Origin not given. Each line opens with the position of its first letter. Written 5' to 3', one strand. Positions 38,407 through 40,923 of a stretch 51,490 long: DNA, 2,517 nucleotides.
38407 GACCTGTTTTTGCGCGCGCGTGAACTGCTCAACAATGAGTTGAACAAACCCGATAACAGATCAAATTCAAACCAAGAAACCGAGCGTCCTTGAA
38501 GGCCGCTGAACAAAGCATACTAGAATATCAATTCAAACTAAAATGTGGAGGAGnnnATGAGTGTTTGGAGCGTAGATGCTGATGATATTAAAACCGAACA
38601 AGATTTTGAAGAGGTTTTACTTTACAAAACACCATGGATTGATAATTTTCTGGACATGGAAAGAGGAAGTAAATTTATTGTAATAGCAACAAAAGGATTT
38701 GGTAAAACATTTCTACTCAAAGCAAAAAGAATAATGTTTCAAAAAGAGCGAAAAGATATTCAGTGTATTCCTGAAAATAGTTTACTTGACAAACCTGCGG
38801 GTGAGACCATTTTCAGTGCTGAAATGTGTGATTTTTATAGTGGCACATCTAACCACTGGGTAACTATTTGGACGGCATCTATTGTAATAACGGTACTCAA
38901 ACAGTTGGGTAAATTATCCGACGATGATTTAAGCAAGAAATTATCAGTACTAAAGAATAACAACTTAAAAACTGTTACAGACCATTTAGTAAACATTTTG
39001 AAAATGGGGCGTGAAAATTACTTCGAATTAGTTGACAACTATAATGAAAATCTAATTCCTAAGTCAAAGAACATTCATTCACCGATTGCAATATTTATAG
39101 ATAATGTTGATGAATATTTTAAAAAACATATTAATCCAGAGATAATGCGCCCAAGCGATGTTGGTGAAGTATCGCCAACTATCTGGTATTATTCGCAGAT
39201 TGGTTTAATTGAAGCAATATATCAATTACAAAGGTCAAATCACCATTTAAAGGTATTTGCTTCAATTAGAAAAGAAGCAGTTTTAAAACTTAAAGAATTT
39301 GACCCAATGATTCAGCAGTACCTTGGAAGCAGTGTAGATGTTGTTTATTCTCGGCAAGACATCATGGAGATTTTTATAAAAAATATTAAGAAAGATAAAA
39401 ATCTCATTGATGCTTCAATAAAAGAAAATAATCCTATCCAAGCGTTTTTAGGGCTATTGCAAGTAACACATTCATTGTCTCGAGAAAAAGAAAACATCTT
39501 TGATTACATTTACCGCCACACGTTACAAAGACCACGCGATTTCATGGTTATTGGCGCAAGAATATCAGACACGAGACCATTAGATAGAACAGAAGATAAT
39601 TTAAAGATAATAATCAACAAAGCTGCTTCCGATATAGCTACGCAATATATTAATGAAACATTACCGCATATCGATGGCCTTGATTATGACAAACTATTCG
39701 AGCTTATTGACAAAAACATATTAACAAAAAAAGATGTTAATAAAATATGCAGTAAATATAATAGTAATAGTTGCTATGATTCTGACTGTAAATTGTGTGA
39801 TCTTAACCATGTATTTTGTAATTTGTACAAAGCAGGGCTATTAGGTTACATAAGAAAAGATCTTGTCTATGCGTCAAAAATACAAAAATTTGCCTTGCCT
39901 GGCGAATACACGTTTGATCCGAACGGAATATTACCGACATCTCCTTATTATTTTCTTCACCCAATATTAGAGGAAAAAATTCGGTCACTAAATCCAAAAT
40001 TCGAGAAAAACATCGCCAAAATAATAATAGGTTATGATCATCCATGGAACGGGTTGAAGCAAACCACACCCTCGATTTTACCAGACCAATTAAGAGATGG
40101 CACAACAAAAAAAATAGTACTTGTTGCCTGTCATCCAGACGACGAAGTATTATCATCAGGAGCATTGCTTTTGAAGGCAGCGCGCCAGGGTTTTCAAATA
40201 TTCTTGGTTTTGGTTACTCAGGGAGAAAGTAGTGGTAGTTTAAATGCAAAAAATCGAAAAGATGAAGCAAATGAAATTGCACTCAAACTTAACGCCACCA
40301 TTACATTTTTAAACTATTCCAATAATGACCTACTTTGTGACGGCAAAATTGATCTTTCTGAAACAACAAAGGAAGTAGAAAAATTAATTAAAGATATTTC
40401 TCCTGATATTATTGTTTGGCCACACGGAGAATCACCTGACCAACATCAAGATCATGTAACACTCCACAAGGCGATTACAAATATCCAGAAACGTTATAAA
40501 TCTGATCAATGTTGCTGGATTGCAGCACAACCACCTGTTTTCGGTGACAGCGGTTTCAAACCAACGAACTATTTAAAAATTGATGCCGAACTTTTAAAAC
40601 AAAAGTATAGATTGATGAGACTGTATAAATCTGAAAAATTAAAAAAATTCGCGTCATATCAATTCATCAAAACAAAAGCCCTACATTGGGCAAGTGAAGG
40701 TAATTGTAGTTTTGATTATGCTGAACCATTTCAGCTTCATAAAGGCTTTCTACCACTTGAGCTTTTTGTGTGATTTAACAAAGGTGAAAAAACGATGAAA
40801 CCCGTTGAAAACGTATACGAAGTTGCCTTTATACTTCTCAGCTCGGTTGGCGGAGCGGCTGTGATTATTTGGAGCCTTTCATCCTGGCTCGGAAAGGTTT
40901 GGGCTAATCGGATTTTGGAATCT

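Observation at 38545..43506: AT-rich four-gene cassette: NTPase-PIG-L deacetylase, 1-TM protein, DUF3800-like protein and retron-type RT (candidate undescribed defence system)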

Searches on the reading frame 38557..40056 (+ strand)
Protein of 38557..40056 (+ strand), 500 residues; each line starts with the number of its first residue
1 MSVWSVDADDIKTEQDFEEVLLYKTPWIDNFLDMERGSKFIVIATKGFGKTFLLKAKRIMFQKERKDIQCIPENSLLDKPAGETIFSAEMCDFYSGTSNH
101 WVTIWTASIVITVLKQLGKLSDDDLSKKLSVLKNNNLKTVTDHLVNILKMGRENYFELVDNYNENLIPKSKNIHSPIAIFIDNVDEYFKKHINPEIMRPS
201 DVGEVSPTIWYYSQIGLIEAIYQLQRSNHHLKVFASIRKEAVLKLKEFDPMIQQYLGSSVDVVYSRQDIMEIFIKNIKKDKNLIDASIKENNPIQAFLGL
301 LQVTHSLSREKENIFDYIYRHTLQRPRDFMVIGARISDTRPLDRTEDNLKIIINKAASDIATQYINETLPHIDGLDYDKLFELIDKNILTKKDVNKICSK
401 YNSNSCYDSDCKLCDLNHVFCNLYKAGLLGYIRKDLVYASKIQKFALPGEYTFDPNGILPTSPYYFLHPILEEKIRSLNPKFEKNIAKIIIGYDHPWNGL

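Call 79: search_dna_similar(query=window:38557-40056:+, collection=plasmids, mode=protein, max_evalue=0.00001, max_rows=25)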
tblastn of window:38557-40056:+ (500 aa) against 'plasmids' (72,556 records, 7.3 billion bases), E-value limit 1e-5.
Records with a match: 2; places in all: 2; records where one place covers at least 80% of the query: 0.
Best place of each record, by identity: <60% 2.
By first word of the organism name: Undibacterium 1; Butyrivibrio 1.
By predicted mobility (MOB-suite, as given by PLSDB): non-mobilizable 2.
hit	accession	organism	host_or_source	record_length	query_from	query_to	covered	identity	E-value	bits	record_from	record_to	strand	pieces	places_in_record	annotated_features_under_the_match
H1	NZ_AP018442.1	Undibacterium sp. YM2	-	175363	140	498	72%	26.9%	3e-23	111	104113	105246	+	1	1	hypothetical protein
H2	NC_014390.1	Butyrivibrio proteoclasticus B316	-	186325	142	479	68%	27.4%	3e-23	111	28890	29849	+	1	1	SEFIR domain-containing protein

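Call 81: get_annotated_region(hit=H2, flank=6000)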
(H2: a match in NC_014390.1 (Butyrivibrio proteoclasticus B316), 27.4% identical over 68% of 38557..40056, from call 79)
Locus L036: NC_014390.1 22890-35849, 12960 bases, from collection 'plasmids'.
description: Butyrivibrio proteoclasticus B316 plasmid pCY186, complete sequence
organism: Butyrivibrio proteoclasticus B316 (NCBI taxid 515622)
taxonomy: Bacteria; Bacillota; Clostridia; Lachnospirales; Lachnospiraceae; Butyrivibrio; Butyrivibrio proteoclasticus; Butyrivibrio proteoclasticus B316
host: -; source: -; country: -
typing (MOB-suite, as given by PLSDB): non-mobilizable; replicon rep_cluster_1089; mating-pair formation MPF_T
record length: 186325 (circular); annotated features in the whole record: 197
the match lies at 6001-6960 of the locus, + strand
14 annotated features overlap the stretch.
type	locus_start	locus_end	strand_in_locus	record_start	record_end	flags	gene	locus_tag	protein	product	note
CDS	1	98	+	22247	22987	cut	-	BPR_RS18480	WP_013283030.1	hypothetical protein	-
CDS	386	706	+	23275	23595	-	-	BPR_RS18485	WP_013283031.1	hypothetical protein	-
CDS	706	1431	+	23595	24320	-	-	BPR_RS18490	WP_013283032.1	hypothetical protein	-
CDS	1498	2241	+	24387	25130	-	-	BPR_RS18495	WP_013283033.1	hypothetical protein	-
CDS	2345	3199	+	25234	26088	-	-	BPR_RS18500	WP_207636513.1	hypothetical protein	-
CDS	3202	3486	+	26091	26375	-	-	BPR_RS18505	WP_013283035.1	hypothetical protein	-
CDS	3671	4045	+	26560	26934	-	-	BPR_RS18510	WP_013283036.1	hypothetical protein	-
CDS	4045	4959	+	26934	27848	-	-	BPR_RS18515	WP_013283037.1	alpha/beta hydrolase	-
CDS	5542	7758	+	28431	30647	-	-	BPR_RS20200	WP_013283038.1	SEFIR domain-containing protein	-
CDS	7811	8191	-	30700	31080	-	-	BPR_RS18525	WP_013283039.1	hypothetical protein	-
CDS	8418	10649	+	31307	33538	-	-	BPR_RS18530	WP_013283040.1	hypothetical protein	-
CDS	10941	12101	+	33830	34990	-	-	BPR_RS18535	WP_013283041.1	NlpC/P60 family protein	-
CDS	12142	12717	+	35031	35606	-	-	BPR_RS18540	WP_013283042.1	cell wall hydrolase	-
CDS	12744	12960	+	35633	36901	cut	-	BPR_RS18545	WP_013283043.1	S1 RNA-binding domain-containing protein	-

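Call 82: get_annotated_region(hit=H1, flank=6000)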
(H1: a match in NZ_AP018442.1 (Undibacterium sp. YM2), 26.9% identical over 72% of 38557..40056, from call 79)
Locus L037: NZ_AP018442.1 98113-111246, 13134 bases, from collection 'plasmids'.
description: Undibacterium sp. YM2 plasmid pUYM01, complete sequence
organism: Undibacterium sp. YM2 (NCBI taxid 2058625)
taxonomy: Bacteria; Pseudomonadota; Betaproteobacteria; Burkholderiales; Oxalobacteraceae; Undibacterium; Undibacterium sp. YM2
host: -; source: -; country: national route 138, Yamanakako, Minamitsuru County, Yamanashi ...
typing (MOB-suite, as given by PLSDB): non-mobilizable
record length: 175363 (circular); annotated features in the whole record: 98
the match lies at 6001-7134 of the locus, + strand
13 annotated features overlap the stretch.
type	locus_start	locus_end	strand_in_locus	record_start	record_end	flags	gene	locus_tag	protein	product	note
CDS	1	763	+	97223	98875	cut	-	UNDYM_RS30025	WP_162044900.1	hypothetical protein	-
CDS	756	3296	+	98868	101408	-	-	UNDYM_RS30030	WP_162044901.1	hypothetical protein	-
CDS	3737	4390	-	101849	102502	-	-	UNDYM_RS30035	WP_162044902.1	hypothetical protein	-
CDS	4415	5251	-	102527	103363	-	-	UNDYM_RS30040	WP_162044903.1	2OG-Fe(II) oxygenase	-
CDS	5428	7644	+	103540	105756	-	-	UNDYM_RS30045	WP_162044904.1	hypothetical protein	-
CDS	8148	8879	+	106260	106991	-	-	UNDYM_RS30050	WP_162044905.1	FliH/SctL family protein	-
CDS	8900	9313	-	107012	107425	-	-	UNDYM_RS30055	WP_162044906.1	hypothetical protein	-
CDS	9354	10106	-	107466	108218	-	-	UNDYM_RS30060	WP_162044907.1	sigma-70 family RNA polymerase sigma factor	GO:0006352 - DNA-templated transcription initiation [Evidence IEA]; GO:0006355 - regulation of DNA-templated ...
CDS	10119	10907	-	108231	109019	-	fliP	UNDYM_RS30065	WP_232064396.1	flagellar type III secretion system pore protein FliP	GO:0001539 - cilium or flagellum-dependent cell motility [Evidence IEA]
CDS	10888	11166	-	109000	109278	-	-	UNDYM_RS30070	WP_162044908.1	flagellar biosynthetic protein FliO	-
CDS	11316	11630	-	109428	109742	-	-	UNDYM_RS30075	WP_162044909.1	FliM/FliN family flagellar motor switch protein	-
CDS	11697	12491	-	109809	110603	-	-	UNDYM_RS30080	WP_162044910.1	FliM/FliN family flagellar motor C-terminal domain-containing protein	-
CDS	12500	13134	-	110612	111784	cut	flgF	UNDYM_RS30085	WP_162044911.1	flagellar basal-body rod protein FlgF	GO:0001539 - cilium or flagellum-dependent cell motility [Evidence IEA]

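Call 83: search_protein_families(library=pfam, proteins=[L036:5542-7758:+, L037:5428-7644:+], max_evalue=1)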
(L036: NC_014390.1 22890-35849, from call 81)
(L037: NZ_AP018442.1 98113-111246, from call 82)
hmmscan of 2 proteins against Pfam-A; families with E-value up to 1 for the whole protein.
L036:5542-7758:+ (738 aa): 3 families
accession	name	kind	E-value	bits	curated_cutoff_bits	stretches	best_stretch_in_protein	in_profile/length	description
PF08357.16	SEFIR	-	1.2e-06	29.3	23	1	572-673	2-122/150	SEFIR domain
PF13191.12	AAA_16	-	0.063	14.2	32.6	1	40-206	25-150/167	AAA ATPase domain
PF25315.1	BPTI_nem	-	0.78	10.4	27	1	374-425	10-61/77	BPTI-like like domain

L037:5428-7644:+ (738 aa): 6 families
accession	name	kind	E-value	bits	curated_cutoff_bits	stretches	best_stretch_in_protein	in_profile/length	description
PF13191.12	AAA_16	-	0.00037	21.5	32.6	1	38-243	15-143/167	AAA ATPase domain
PF24883.2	NPHP3_N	-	0.021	15.5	24.8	0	195-246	90-138/164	Nephrocystin 3, N-terminal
PF25325.1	EF-hand_EFHB_C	-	0.053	13.8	27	0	628-653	46-71/75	EFHB C-terminal EF-hand domain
PF13401.12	AAA_22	-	0.1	13.4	27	1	47-100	6-44/130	AAA domain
PF24389.1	ORC-CDC6-like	-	0.16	11.1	27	1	30-63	21-49/571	ORC-CDC6-like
PF08951.15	EntA_Immun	-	0.23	12.2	22.1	0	660-705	13-56/73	Enterocin A Immunity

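Call 84: search_protein_families(library=ncbifam, proteins=[L036:5542-7758:+, L037:5428-7644:+], max_evalue=0.01)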
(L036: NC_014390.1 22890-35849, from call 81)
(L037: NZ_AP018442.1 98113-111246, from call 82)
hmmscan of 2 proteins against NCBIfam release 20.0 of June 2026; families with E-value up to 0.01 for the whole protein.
L036:5542-7758:+ (738 aa): 1 family
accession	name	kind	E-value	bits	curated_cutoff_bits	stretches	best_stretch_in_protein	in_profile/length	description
NF047389.1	ATPase_Sll1717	subfamily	9.7e-38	130.4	75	1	20-468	11-453/454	P-loop ATPase, Sll1717 family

L037:5428-7644:+ (738 aa): 1 family
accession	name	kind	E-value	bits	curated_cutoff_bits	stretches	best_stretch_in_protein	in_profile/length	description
NF047389.1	ATPase_Sll1717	subfamily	1.6e-08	34.2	75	1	45-414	28-331/454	P-loop ATPase, Sll1717 family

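Call 88: search_protein_families(library=padloc, proteins=[L036:5542-7758:+, L037:5428-7644:+], max_evalue=0.01)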
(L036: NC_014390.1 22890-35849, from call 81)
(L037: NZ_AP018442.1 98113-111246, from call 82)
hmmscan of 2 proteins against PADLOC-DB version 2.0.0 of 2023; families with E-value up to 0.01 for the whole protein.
L036:5542-7758:+ (738 aa): 1 family
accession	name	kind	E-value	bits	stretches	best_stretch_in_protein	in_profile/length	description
PDLC03957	bSEFIR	-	2.2e-27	94.9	1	561-716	28-187/412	-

L037:5428-7644:+ (738 aa): 0 families

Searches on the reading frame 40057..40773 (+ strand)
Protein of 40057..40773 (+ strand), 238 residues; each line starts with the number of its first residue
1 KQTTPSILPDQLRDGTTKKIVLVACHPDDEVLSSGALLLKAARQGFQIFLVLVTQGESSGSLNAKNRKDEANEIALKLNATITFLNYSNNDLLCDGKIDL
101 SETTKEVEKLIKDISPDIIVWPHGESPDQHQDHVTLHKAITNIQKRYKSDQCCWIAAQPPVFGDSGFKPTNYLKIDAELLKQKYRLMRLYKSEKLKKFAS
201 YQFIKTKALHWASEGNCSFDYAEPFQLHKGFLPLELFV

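Call 98: search_solved_structures(query=window:40057-40773:+, max_evalue=0.01, show_alignments=3)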
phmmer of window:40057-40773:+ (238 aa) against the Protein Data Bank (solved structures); distinct sequences matched with E-value up to 0.01: 10.
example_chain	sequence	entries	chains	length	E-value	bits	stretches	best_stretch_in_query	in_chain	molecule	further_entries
2ixd_A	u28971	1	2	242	1.4e-05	27.5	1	21-140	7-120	LMBE-RELATED PROTEIN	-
8bgn_A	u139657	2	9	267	3.1e-05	26.4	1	14-230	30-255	Diacetylchitobiose deacetylase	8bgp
8bgo_A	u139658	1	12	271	3.3e-05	26.4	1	14-230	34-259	Diacetylchitobiose deacetylase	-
3we7_A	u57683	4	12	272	4.8e-05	25.8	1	17-134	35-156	Putative uncharacterized protein PH0499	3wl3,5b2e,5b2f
1uan_A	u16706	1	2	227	4.9e-05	25.8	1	20-138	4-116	hypothetical protein TT1542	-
1q7t_A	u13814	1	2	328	0.00031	23.2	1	16-59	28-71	hypothetical protein Rv1170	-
4ewl_A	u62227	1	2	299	0.00038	22.9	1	17-59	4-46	1D-myo-inositol 2-acetamido-2-deoxy-alpha-D-glucopyranoside deacetylase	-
1q74_A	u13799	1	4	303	0.00039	22.8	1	17-59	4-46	1D-myo-inositol 2-acetamido-2-deoxy-alpha-D-glucopyranoside Deacetylase (MshB)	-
3wl4_A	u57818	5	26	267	0.0005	22.5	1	17-134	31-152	Uncharacterized protein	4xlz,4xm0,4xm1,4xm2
6p2t_A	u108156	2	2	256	0.0085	18.5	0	21-195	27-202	N-acetyl-alpha-D-glucosaminyl L-malate deacetylase 1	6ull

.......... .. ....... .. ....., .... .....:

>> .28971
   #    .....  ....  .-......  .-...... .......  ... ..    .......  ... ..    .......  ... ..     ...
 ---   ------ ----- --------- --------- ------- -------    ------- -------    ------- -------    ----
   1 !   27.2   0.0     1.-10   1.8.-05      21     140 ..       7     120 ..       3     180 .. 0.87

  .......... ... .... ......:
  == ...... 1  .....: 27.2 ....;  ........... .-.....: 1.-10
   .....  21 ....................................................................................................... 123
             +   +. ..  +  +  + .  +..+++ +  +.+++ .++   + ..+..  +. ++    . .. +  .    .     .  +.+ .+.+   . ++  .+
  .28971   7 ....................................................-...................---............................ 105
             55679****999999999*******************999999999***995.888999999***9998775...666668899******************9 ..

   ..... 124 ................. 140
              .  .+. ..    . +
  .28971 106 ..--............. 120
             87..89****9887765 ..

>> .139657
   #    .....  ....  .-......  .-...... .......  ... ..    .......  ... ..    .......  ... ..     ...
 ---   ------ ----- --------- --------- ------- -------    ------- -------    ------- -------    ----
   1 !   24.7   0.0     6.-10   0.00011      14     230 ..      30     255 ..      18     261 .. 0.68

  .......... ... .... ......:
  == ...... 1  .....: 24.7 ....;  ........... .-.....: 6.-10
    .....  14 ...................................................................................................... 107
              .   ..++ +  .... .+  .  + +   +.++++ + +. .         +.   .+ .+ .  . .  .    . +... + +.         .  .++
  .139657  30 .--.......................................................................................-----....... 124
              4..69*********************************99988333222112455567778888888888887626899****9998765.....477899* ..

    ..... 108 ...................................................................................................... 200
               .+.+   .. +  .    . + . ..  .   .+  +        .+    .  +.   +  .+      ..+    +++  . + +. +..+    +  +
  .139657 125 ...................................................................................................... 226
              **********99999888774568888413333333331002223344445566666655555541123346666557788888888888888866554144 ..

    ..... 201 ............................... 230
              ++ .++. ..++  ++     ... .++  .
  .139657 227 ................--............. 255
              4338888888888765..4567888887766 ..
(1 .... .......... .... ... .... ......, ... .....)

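Call 105: search_dna_similar(query=window:40057-40773:+, collection=phages, mode=protein, max_evalue=0.001, max_rows=20)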
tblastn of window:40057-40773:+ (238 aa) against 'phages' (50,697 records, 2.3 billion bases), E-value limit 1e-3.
Records with a match: 8; places in all: 8; records where one place covers at least 80% of the query: 5.
Best place of each record, by identity: <60% 8.
By first word of the organism name: Bacteriophage 3; Stenotrophomonas 3; Acinetobacter 2.
By host as written in the record: - 5; Stenotrophomonas maltophilia 3.
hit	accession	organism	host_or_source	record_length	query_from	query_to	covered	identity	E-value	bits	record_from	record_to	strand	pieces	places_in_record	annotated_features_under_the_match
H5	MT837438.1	Bacteriophage sp.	human fecal samples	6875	6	230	95%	27.1%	4e-20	94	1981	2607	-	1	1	record has no annotation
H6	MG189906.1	Stenotrophomonas phage vB_SmaS_DLP_5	Stenotrophomonas maltophilia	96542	12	228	91%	24.8%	9e-8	58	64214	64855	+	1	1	PIG-L family deacetylase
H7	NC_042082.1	Stenotrophomonas phage vB_SmaS_DLP_5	Stenotrophomonas maltophilia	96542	12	228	91%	24.8%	9e-8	58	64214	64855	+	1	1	PIG-L family deacetylase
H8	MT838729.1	Bacteriophage sp.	human fecal samples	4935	16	227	89%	25.3%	2e-6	54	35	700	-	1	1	record has no annotation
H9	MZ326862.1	Stenotrophomonas phage Summit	Stenotrophomonas maltophilia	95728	12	228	91%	24.4%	8e-7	55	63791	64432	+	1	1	deacetylase | ribosome_binding_site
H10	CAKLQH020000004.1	Acinetobacter phage MD-2021a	not known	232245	17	140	52%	30.1%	1e-4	49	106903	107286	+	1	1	LmbE-like protein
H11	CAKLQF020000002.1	Acinetobacter phage MD-2021a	not known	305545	17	140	52%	30.1%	1e-4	49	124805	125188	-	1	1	LmbE-like protein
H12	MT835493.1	Bacteriophage sp.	human fecal samples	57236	18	141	52%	27.8%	9e-7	55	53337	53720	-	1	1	record has no annotation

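Call 106: get_annotated_region(hit=H6, flank=5000)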
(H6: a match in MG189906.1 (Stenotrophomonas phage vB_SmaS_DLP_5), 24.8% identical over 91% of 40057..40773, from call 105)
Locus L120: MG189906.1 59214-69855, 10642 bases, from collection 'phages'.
description: Stenotrophomonas phage vB_SmaS_DLP_5, complete genome.
organism: Stenotrophomonas phage vB_SmaS_DLP_5 (NCBI taxid 2044561)
taxonomy: Viruses; Duplodnaviria; Heunggongvirae; Uroviricota; Caudoviricetes; Delepquintavirus; Delepquintavirus DLP5
host: Stenotrophomonas maltophilia; source: -; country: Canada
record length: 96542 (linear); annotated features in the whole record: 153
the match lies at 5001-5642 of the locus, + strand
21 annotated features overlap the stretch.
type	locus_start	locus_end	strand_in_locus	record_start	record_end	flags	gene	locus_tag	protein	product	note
CDS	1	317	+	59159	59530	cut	-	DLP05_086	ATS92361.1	hypothetical protein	-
CDS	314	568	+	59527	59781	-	-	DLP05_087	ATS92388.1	hypothetical protein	-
CDS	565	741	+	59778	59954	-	-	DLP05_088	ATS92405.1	hypothetical protein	-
CDS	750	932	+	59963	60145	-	-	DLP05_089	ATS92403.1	hypothetical protein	-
CDS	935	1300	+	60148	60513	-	-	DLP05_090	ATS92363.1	hypothetical protein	-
CDS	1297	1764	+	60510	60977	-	-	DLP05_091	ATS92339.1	hypothetical protein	-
CDS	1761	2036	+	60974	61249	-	-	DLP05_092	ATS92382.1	hypothetical protein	-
CDS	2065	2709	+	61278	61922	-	-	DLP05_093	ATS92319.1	hypothetical protein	-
CDS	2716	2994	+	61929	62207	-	-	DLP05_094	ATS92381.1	hypothetical protein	-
CDS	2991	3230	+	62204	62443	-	-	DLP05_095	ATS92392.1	hypothetical protein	-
CDS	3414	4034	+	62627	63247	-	-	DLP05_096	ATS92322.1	rhomboid membrane protein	-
CDS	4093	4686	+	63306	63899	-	-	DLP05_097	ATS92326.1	hypothetical protein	-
CDS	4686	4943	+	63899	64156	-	-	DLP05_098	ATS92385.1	hypothetical protein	two transmembrane domains predicted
CDS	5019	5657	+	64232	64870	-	-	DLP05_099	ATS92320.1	PIG-L family deacetylase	-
CDS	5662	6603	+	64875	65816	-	-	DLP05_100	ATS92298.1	WcaG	-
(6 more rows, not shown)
